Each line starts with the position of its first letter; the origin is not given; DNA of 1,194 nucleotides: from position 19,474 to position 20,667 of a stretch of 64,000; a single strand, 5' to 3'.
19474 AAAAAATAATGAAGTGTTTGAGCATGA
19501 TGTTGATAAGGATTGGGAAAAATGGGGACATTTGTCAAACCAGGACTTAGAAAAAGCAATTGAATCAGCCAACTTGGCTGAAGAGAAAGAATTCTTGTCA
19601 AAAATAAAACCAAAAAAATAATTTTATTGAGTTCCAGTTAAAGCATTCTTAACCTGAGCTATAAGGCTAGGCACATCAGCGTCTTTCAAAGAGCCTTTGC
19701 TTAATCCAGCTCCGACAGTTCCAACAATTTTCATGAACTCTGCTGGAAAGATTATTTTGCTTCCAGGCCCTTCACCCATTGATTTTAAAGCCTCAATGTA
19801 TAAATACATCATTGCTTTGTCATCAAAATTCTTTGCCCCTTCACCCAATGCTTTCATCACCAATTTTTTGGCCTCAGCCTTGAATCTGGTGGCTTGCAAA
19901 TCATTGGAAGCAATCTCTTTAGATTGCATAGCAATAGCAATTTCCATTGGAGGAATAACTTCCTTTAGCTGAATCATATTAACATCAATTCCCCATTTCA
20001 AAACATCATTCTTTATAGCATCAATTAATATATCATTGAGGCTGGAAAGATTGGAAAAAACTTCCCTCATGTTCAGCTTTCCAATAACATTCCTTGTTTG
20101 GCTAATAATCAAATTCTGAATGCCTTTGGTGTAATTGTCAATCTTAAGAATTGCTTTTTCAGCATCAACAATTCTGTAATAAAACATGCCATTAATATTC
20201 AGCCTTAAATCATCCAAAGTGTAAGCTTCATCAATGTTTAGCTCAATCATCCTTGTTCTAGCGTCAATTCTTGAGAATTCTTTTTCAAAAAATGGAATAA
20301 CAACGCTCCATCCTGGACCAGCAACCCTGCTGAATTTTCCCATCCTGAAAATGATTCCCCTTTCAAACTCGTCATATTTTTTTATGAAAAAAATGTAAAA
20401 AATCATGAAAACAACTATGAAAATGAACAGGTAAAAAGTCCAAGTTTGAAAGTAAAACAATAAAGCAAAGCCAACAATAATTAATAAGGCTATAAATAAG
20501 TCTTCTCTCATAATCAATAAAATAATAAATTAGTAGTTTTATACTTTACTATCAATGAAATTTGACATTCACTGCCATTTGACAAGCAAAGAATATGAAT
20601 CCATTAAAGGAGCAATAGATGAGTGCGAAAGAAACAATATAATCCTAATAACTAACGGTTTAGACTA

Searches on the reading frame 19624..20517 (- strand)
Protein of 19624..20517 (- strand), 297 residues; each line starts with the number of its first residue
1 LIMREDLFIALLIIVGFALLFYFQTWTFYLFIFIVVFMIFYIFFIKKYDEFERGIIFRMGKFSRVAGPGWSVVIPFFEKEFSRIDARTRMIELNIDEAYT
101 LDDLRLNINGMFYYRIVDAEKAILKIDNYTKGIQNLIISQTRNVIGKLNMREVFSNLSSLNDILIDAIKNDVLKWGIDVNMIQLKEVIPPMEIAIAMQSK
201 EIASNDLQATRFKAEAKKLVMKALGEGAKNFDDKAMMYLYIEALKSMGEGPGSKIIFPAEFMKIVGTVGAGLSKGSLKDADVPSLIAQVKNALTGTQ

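Call 30: search_protein_families(library=pfam, proteins=[window:19624-20517:-], max_evalue=0.001)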
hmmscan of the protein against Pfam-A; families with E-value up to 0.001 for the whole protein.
window:19624-20517:- (297 aa): 1 family
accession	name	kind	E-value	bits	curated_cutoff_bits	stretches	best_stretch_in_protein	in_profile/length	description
PF01145.31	Band_7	-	3.3e-33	115.6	23.6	1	50-217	5-175/176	SPFH domain / Band 7 family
